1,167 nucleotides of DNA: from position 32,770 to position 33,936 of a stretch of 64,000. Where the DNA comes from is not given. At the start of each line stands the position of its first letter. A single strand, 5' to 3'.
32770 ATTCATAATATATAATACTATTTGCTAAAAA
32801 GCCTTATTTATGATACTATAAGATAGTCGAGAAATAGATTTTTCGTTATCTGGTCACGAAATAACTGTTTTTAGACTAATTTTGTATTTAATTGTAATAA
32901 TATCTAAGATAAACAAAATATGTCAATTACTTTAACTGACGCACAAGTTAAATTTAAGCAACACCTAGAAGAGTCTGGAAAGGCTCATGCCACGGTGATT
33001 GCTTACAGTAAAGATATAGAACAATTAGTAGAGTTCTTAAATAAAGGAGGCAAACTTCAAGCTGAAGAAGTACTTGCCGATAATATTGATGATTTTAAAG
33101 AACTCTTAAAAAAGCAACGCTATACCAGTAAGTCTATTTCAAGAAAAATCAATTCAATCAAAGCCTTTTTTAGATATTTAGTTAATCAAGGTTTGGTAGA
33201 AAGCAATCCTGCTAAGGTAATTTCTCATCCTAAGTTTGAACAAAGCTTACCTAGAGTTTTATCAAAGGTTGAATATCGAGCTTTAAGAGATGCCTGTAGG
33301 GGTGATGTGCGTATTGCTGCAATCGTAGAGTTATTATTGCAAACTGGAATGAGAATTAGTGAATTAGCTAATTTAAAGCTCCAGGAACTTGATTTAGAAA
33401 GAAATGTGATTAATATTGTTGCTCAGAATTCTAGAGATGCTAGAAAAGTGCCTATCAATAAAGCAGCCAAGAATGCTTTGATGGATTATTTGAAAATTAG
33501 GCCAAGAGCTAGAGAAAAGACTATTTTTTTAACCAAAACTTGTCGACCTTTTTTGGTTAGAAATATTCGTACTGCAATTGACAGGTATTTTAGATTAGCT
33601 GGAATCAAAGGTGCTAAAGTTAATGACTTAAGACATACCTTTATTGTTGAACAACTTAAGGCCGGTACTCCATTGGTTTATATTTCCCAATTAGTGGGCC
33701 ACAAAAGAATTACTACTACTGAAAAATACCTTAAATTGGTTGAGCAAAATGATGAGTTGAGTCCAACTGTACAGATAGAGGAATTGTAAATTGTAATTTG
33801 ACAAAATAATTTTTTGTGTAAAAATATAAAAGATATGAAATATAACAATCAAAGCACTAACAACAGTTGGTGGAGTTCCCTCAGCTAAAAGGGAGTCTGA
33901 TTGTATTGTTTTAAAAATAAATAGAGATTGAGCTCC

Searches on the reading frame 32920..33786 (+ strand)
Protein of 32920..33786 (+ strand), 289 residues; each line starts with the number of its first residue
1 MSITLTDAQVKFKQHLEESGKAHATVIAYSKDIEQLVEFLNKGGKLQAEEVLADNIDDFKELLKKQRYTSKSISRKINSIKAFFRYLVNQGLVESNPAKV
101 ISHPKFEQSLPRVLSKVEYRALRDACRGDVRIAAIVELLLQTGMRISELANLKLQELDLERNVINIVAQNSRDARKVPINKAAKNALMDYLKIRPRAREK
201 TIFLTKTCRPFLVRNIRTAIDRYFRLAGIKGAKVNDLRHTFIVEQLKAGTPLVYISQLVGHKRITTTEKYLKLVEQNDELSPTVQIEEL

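Call 25: search_protein_families(library=pfam, proteins=[window:32920-33786:+], max_evalue=0.1)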
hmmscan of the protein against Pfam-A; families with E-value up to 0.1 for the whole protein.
window:32920-33786:+ (289 aa): 7 families
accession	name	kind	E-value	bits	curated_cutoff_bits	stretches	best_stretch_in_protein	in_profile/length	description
PF00589.27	Phage_integrase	-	3.5e-29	102.2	27.1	1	113-273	2-168/172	Phage integrase family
PF02899.23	Phage_int_SAM_1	-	7.6e-12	45.8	22.3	1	11-91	3-83/83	Phage integrase, N-terminal SAM-like domain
PF13495.12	Phage_int_SAM_4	-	1.6e-07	32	27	1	11-90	4-81/85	Phage integrase, N-terminal SAM-like domain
PF13102.12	Phage_int_SAM_5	-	1.8e-07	31.9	22.3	1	12-98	6-93/98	Phage integrase SAM-like domain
PF18576.7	HTH_52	-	0.019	15.6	26.6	0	22-51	21-50/64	Helix-turn-helix domain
PF16795.10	Phage_integr_3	-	0.045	14.1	27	0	121-279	12-153/161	Archaeal phage integrase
PF13009.11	Integrase_2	-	0.077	12.5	25.4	0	6-115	4-116/327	Putative integrase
